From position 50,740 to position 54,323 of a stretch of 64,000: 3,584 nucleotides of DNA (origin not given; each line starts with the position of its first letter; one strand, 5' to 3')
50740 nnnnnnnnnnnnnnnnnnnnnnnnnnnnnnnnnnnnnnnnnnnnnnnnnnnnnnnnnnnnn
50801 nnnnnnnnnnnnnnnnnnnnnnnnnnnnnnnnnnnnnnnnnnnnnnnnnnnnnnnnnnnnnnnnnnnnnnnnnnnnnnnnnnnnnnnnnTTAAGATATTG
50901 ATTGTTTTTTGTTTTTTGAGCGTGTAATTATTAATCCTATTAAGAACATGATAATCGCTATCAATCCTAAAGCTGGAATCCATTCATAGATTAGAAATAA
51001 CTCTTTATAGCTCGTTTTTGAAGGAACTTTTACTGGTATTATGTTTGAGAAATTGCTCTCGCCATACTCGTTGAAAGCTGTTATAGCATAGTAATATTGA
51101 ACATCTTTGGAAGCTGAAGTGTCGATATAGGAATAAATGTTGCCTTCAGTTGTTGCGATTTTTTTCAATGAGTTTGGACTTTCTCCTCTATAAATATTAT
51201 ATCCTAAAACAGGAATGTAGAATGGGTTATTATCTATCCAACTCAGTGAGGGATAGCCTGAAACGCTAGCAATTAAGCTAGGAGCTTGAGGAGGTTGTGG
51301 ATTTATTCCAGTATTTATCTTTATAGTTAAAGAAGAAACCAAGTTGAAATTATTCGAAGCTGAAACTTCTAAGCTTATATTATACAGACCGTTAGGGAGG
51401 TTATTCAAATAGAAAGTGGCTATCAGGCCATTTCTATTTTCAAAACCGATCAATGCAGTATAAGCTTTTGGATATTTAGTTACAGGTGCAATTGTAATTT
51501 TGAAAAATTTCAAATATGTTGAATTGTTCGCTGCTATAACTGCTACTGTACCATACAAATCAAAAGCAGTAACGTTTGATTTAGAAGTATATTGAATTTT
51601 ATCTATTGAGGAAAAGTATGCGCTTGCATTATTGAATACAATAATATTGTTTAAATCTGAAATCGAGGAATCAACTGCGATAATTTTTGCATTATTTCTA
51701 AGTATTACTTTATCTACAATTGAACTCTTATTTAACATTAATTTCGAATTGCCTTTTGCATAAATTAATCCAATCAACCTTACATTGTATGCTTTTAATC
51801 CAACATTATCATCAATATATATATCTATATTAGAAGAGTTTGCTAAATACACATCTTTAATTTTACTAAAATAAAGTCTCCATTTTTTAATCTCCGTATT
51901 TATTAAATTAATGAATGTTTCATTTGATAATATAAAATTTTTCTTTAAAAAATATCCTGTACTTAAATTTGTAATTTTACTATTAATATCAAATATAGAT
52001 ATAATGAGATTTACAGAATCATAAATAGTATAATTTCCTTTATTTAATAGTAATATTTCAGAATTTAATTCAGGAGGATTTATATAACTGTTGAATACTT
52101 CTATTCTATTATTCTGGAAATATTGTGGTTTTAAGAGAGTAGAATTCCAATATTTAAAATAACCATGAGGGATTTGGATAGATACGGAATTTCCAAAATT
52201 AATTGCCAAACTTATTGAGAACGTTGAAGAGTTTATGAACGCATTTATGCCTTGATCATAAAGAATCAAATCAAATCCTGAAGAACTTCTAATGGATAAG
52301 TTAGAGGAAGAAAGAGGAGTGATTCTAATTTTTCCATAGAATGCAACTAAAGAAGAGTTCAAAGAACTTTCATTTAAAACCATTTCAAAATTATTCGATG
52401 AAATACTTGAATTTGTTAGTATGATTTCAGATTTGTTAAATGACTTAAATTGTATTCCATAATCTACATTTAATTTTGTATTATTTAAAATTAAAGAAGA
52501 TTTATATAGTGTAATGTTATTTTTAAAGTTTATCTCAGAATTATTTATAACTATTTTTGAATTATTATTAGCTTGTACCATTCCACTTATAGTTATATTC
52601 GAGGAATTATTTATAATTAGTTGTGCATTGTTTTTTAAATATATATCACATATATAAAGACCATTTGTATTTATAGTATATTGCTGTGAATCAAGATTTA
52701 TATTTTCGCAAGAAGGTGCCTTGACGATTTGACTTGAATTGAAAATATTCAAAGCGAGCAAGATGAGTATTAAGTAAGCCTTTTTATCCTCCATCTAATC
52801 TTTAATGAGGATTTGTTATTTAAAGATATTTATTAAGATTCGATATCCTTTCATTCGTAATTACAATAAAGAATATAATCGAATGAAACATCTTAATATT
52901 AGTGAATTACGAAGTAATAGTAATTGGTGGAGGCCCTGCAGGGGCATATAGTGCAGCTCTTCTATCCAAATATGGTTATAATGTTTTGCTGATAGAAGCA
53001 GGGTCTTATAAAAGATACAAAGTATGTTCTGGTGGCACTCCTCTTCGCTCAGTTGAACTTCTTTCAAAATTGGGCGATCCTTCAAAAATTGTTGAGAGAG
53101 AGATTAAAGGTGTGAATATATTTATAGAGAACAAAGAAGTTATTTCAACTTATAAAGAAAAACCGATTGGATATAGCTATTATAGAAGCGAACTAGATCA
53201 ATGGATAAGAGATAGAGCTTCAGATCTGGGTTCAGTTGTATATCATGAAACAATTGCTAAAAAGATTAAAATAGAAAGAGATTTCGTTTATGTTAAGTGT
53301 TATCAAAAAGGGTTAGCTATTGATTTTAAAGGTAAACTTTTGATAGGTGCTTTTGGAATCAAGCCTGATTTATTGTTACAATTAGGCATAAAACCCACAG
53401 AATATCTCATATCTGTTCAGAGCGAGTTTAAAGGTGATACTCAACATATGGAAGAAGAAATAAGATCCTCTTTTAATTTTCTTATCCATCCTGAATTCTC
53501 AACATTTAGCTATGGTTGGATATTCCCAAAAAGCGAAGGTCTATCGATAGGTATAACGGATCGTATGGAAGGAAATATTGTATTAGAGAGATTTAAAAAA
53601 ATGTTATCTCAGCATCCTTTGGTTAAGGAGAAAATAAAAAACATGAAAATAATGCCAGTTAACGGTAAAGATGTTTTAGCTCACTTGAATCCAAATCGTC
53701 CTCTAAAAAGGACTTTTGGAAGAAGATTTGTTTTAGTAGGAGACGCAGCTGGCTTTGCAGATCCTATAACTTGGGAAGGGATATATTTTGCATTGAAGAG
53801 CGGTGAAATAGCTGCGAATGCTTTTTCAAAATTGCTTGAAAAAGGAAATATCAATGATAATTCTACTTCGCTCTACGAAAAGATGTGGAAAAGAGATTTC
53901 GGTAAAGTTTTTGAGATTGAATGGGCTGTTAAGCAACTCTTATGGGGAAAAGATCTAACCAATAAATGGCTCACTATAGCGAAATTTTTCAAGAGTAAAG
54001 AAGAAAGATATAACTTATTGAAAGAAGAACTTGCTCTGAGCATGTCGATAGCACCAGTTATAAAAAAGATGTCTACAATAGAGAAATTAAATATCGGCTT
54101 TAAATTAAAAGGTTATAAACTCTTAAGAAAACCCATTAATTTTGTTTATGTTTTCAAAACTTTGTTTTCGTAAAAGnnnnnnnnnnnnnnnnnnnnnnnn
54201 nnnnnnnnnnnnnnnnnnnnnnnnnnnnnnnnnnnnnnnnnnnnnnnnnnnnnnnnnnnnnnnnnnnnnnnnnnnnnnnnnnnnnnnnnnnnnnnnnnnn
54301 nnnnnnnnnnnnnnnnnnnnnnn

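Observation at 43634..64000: Accessory-looking cluster: three paralogous ~1100–1200-aa N-anchored beta-repeat giants interleaved with three GGR-family flavoproteins and other anchored beta-rich proteins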

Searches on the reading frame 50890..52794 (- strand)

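Call 4: search_protein_families(library=pfam, proteins=[window:50890-52794:-], max_evalue=0.01)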
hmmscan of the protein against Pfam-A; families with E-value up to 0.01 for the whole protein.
window:50890-52794:- (634 aa): 0 families

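Call 6: search_protein_families(library=ncbifam, proteins=[window:50890-52794:-], max_evalue=0.01)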
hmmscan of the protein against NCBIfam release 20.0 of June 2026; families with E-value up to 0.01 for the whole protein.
window:50890-52794:- (634 aa): 0 families

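Call 82: search_protein_families(library=pfam, proteins=[window:50890-52794:-], max_evalue=0.1)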
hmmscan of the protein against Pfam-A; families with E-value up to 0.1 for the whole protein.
window:50890-52794:- (634 aa): 2 families
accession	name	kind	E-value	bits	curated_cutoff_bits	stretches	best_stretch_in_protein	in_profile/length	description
PF25416.1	GRHL1_C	-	0.031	14.6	27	0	289-331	21-63/90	GRHL1-like, C-terminal domain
PF24489.1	Ig_J_second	-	0.04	14.4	27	0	542-584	44-88/105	Tip attachment protein J second Ig-like domain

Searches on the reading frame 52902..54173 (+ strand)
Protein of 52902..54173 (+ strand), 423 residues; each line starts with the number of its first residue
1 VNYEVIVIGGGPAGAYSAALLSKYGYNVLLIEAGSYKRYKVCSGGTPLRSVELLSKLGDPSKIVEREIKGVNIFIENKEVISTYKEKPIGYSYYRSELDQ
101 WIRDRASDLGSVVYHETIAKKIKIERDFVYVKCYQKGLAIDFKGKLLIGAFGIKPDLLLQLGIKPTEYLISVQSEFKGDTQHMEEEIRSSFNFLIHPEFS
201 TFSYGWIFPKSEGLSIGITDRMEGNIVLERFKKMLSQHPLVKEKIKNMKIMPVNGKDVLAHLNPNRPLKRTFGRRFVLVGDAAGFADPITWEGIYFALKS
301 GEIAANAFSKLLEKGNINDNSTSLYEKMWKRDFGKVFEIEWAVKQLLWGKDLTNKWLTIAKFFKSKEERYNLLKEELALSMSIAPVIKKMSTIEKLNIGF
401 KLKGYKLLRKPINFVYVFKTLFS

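Call 4: search_protein_families(library=pfam, proteins=[window:52902-54173:+], max_evalue=0.01)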
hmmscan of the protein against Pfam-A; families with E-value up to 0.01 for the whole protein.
window:52902-54173:+ (423 aa): 11 families
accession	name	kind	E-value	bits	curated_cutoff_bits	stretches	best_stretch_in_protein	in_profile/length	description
PF01494.25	FAD_binding_3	-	5e-13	49.4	22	1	3-211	2-219/349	FAD binding domain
PF04820.20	Trp_halogenase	-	5e-08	32.7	21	1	5-47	2-48/458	Tryptophan halogenase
PF07992.20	Pyr_redox_2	-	2.1e-07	31.1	26.1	1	3-82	1-77/291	Pyridine nucleotide-disulphide oxidoreductase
PF13450.12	NAD_binding_8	-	4.5e-06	27.3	21.9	1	7-35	1-29/68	NAD(P)-binding Rossmann-like domain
PF03486.20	HI0933_like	-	2.2e-05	24.5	50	1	4-45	2-43/244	HI0933-like protein Rossmann domain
PF01266.30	DAO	-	4e-05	23.7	27.9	1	5-34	2-31/353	FAD dependent oxidoreductase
PF00890.30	FAD_binding_2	-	0.00058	19.6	20.4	1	5-39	2-36/414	FAD binding domain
PF01134.28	GIDA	-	0.00088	18.9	22.1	1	4-32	1-29/391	Glucose inhibited division protein A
PF05834.18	Lycopene_cycl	-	0.0014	18.2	23.4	1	5-35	2-34/380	Lycopene cyclase protein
PF12831.13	FAD_oxidored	-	0.0053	16.5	27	1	4-34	1-31/416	FAD dependent oxidoreductase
PF00070.33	Pyr_redox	-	0.0067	17.4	22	0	5-35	2-32/82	Pyridine nucleotide-disulphide oxidoreductase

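Call 6: search_protein_families(library=ncbifam, proteins=[window:52902-54173:+], max_evalue=0.01)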
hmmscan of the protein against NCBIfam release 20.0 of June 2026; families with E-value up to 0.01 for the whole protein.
window:52902-54173:+ (423 aa): 46 families (the best 25 are shown)
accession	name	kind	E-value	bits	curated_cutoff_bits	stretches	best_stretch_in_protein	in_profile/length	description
TIGR02032.1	GG-red-SF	subfamily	8.2e-51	173.4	158.8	1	3-307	1-296/297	geranylgeranyl reductase family protein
TIGR02023.1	BchP-ChlP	subfamily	1.3e-43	149.5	343.3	1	3-347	1-335/388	geranylgeranyl diphosphate reductase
NF041080.1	DGGGPL_reductase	equivalog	6.1e-28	97.9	580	1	2-334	1-337/447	digeranylgeranylglycerophospholipid reductase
TIGR02028.1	ChlP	equivalog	3.1e-26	92.1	505.3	1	5-351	3-349/398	geranylgeranyl reductase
NF041160.1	DGGPL_Thplmales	equivalog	6e-19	68.2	780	1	1-347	2-349/396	digeranylgeranylglycerophospholipid reductase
NF045655.1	MkRedMenJ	equivalog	4.4e-18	65.4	700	1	3-338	5-337/406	menaquinone reductase MenJ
NF033113.0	halo_ClmS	equivalog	1.8e-16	59.7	900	1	4-336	4-349/570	chloramphenicol-biosynthetic FADH2-dependent halogenase CmlS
NF038171.1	maturase_LodB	equivalog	2.8e-16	59.5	400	2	82-339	86-340/361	lysine-epsilon-oxidase maturase LodB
NF008519.0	PRK11445.1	equivalog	1.7e-14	53.8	303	1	2-316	3-308/355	FAD-binding protein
NF049967.1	QhpG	equivalog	2e-13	50.1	240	2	5-58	1-51/423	flavin-dependent monooxygenase QhpG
NF041385.1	Dggglyphlred_Halo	equivalog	3e-12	45.8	700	1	2-347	4-354/405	digeranylgeranylglycerophospholipid reductase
NF006593.0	PRK09126.1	equivalog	3.3e-08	32.8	420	1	2-38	4-40/393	5-demethoxyubiquinol-8 5-hydroxylase UbiM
NF005612.0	PRK07364.1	equivalog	1.7e-07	30.1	487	1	2-165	18-191/415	FAD-dependent hydroxylase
NF007542.0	PRK10157.1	subfamily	4.7e-07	28.8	610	1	3-320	6-343/428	FAD-dependent oxidoreductase FixC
NF005691.0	PRK07494.1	equivalog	5.5e-07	28.5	459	1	2-34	8-40/404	UbiH/UbiF family hydroxylase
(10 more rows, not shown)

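Call 18: find_homologous_proteins(query=window:52902-54173:+)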
Query window:52902-54173:+ (423 aa): 1207 proteins with E <= 0.001 among 8000 candidates; the best 120 are listed.
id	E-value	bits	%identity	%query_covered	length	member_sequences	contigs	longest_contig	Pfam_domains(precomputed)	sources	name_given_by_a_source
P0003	3.1e-255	865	90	100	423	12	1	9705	PF01266.31,PF13450.13,PF07992.21,PF04820.21,PF01494.26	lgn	-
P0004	8.8e-199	679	70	100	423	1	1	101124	PF01266.31,PF07992.21,PF03486.21,PF04820.21,PF01494.26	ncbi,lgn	-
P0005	3.3e-186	637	65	100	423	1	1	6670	PF01266.31,PF07992.21,PF04820.21,PF01494.26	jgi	-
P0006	9.8e-184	629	65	100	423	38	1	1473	PF01266.31,PF07992.21,PF00070.34,PF01494.26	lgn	-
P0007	1.9e-178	612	63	100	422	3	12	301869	PF01266.31,PF07992.21,PF04820.21,PF01494.26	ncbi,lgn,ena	-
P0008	6.5e-120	419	46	96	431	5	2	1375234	PF01266.31,PF22578.3,PF00890.31,PF07992.21,PF03486.21,PF04820.21,PF01494.26,PF12831.14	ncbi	-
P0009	1.1e-106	375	42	100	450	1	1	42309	PF01266.31,PF13450.13,PF00890.31,PF07992.21,PF03486.21,PF04820.21,PF05834.19,PF01494.26,PF12831.14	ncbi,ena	-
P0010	3.9e-68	248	34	94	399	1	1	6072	PF01266.31,PF00890.31,PF07992.21,PF03486.21,PF04820.21,PF01494.26,PF12831.14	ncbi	-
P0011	6.0e-68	248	32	92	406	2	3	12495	PF01266.31,PF22578.3,PF07992.21,PF04820.21,PF01494.26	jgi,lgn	-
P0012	3.7e-61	225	36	79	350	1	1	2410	PF01266.31,PF13450.13,PF07992.21,PF05834.19,PF01134.29,PF01494.26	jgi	jgi:geranylgeranyl reductase family protein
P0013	6.0e-61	225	36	79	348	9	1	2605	PF01266.31,PF13450.13,PF07992.21,PF05834.19,PF01134.29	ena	-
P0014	1.3e-60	224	37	79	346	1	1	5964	PF01266.31,PF07992.21,PF05834.19,PF01134.29,PF01494.26,PF12831.14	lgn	-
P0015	9.0e-58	214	32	94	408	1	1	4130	PF01266.31,PF07992.21,PF04820.21,PF05834.19,PF01494.26,PF12831.14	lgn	-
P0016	1.1e-57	214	36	79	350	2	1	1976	PF01266.31,PF13450.13,PF07992.21,PF05834.19,PF01494.26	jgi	jgi:geranylgeranyl reductase family protein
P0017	5.3e-56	208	34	79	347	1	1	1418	PF01266.31,PF04820.21,PF05834.19,PF01494.26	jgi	jgi:geranylgeranyl reductase family protein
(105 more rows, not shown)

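Call 19: find_encoding_contigs(protein=P0004, flank=10000, max_places=2)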
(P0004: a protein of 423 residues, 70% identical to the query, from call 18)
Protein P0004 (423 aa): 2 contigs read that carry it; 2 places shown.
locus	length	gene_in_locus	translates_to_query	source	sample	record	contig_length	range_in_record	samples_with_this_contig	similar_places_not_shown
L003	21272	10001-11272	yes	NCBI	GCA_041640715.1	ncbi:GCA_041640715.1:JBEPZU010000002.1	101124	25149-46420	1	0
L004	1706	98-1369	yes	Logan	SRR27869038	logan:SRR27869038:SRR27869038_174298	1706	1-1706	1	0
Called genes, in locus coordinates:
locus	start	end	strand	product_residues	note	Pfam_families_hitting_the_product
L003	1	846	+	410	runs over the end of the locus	-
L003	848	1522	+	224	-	PF00215:OMPdecase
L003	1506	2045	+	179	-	PF00156:Pribosyltran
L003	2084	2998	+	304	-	PF02729:OTCace_N, PF00185:OTCace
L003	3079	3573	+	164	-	PF01948:PyrI, PF02748:PyrI_C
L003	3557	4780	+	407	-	PF07969:Amidohydro_3 (faint), PF12890:DHOase, PF01979:Amidohydro_1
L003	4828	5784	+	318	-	PF00005:ABC_tran, PF13555:AAA_29 (weak), PF13304:AAA_21 (weak), PF13732:DrrA1-3_C (weak)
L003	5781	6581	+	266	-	PF01061:ABC2_membrane, PF12698:ABC2_membrane_3 (weak)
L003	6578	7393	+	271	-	PF12698:ABC2_membrane_3 (weak)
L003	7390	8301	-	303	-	PF13580:SIS_2 (faint), PF01380:SIS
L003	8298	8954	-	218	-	PF01047:MarR (faint), PF01982:CTP-dep_RFKase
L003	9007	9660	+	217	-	-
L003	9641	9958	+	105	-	-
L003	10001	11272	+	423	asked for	PF01266:DAO (faint), PF01494:FAD_binding_3, PF03486:HI0933_like (weak), PF04820:Trp_halogenase (faint), PF07992:Pyr_redox_2 (faint)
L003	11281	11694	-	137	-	-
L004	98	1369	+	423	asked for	PF01266:DAO (faint), PF01494:FAD_binding_3, PF03486:HI0933_like (weak), PF04820:Trp_halogenase (faint), PF07992:Pyr_redox_2 (faint)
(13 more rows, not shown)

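Call 20: find_encoding_contigs(protein=P0007, flank=10000, max_places=2)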
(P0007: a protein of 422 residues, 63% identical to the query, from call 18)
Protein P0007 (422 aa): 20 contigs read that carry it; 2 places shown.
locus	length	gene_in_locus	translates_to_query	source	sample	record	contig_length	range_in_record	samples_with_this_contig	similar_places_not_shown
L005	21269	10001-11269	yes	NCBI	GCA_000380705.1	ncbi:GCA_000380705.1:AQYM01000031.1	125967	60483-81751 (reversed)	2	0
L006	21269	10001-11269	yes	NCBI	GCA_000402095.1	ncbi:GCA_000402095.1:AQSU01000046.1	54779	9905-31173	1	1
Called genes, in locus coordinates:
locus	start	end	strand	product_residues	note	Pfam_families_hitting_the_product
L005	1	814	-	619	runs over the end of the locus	-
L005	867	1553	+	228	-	-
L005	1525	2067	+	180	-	PF00156:Pribosyltran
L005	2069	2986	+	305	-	-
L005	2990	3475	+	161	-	-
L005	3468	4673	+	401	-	PF01979:Amidohydro_1, PF12890:DHOase, PF07969:Amidohydro_3 (weak)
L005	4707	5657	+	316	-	PF00005:ABC_tran, PF13304:AAA_21 (weak), PF13732:DrrA1-3_C (weak)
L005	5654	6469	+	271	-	PF01061:ABC2_membrane, PF12698:ABC2_membrane_3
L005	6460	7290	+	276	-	PF12698:ABC2_membrane_3 (weak)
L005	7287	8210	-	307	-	PF01380:SIS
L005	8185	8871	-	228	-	PF01022:HTH_5 (weak), PF13601:HTH_34 (weak), PF01982:CTP-dep_RFKase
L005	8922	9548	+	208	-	PF12822:ECF_trnsprt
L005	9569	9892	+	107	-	-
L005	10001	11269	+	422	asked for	PF01266:DAO (faint), PF01494:FAD_binding_3, PF04820:Trp_halogenase (faint), PF07992:Pyr_redox_2 (faint)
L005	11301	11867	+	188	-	-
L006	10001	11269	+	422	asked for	PF01266:DAO (faint), PF01494:FAD_binding_3, PF04820:Trp_halogenase (faint), PF07992:Pyr_redox_2 (faint)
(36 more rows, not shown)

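Call 21: find_encoding_contigs(protein=P0008, flank=10000, max_places=2)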
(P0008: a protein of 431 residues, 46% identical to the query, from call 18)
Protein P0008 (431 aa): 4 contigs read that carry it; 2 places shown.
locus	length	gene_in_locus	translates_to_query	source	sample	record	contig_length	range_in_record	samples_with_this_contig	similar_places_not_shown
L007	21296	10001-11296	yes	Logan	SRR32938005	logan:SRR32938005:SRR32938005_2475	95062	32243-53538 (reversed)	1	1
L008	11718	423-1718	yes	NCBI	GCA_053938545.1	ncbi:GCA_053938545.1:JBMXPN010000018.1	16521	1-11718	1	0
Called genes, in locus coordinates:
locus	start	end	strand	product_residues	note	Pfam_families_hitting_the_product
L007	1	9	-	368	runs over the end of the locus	PF01986:DUF123, PF00702:Hydrolase, PF12710:HAD (weak), PF13419:HAD_2, PF13242:Hydrolase_like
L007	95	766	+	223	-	PF00702:Hydrolase, PF12710:HAD (weak), PF13419:HAD_2, PF13242:Hydrolase_like (weak)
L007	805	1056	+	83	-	PF00462:Glutaredoxin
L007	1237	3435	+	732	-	PF03477:ATP-cone (weak), PF13597:NRDD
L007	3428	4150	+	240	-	PF13353:Fer4_12, PF04055:Radical_SAM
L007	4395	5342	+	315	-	-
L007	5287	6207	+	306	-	-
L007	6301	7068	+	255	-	-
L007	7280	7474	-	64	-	-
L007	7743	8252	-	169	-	PF14103:DUF4276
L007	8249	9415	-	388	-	PF02463:SMC_N, PF11398:DUF2813 (faint), PF13175:AAA_15, PF13476:AAA_23, PF13304:AAA_21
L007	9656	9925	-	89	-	PF02597:ThiS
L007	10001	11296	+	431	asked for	PF00890:FAD_binding_2, PF01266:DAO (faint), PF01494:FAD_binding_3, PF03486:HI0933_like (weak), PF04820:Trp_halogenase (faint), PF07992:Pyr_redox_2 (weak), PF12831:FAD_oxidored (weak), PF22578:GGR_cat (faint)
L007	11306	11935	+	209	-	-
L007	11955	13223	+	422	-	PF00022:Actin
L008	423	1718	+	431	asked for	PF00890:FAD_binding_2, PF01266:DAO (faint), PF01494:FAD_binding_3, PF03486:HI0933_like (weak), PF04820:Trp_halogenase (faint), PF07992:Pyr_redox_2 (weak), PF12831:FAD_oxidored (weak), PF22578:GGR_cat (faint)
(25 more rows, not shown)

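Call 56: search_solved_structures(query=window:52902-54173:+, max_evalue=0.00001)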
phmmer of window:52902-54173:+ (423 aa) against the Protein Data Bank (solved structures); distinct sequences matched with E-value up to 0.00001: 20.
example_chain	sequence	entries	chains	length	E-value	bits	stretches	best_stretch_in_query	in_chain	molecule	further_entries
3oz2_A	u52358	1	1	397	3e-20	75.8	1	2-347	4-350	Digeranylgeranylglycerophospholipid reductase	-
7koe_C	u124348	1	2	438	1.8e-16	63.4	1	2-330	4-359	Electron transfer flavoprotein-quinone oxidoreductase FixC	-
8zop_A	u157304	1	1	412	3e-13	52.8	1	2-332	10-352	Halogenase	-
3i3l_A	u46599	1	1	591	8.7e-13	51.2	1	4-333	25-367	Alkylhalidase CmlS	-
5dbj_E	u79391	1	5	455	2.1e-12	50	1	91-333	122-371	FADH2-dependent halogenase PltA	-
5buk_A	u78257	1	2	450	3.8e-11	45.8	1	89-338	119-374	FADH2-dependent halogenase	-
4opu_A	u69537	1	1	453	6.4e-11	45.1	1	2-334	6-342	Conserved Archaeal protein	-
4opg_A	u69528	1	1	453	7.7e-11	44.8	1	2-414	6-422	Conserved Archaeal protein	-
3atq_A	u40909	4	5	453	1.2e-10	44.2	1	2-334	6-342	Conserved Archaeal protein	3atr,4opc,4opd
7fco_A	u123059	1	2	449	1.6e-10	43.7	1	93-334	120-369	ChlB4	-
4opt_A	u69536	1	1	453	1.9e-10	43.6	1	2-413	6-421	Conserved Archaeal protein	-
4opl_A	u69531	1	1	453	3.2e-10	42.8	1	2-334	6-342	Conserved Archaeal protein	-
4opi_A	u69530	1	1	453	7.5e-10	41.6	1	2-334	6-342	Conserved Archaeal protein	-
3e1t_A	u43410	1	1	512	5.5e-09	38.7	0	275-351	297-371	Halogenase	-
6bzt_A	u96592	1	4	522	8.4e-09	38.1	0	2-59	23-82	Halogenase PltM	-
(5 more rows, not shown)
